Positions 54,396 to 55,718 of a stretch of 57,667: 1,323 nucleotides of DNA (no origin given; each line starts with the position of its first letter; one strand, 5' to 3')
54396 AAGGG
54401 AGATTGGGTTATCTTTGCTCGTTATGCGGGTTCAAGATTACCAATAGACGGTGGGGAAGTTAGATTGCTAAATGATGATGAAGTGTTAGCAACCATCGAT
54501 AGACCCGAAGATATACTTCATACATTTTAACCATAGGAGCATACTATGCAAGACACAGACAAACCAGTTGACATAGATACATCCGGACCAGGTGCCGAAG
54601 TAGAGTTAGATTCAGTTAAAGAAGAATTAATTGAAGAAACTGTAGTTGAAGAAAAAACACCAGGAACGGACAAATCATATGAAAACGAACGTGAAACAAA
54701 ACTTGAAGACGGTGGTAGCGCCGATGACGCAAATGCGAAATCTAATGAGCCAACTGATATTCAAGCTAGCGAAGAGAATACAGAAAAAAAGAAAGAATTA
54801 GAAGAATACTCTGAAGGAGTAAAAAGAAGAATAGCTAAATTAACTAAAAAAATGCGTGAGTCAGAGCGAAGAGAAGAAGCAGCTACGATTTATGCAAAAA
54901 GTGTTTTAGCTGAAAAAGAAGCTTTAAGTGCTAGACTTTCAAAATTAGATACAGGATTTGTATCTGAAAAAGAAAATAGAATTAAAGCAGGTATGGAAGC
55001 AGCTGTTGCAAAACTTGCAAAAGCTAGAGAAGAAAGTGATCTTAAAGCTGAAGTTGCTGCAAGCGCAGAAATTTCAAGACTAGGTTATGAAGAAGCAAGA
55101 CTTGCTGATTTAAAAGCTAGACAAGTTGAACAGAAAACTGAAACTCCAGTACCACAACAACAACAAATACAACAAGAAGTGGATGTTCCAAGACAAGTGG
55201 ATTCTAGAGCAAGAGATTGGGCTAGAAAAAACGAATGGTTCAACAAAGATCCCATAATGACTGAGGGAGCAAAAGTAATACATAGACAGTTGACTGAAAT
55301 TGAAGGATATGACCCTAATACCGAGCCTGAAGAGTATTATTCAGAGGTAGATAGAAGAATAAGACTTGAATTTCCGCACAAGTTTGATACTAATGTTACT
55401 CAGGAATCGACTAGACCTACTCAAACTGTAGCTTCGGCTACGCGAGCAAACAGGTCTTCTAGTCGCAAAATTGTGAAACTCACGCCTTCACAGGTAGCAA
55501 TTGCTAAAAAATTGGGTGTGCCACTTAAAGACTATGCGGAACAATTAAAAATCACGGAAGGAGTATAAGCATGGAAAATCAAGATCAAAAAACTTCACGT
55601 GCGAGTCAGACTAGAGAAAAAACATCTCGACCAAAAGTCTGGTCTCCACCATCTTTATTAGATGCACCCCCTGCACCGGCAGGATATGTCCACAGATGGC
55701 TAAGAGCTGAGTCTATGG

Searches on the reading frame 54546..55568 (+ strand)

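Call 31: search_protein_families(library=phrogs, proteins=[window:54546-55568:+], max_evalue=0.001)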
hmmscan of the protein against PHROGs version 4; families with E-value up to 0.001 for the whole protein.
window:54546-55568:+ (340 aa): 1 family
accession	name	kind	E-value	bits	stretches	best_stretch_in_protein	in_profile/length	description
phrog_28737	-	unknown function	1.5e-105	354.5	1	4-338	5-339/341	-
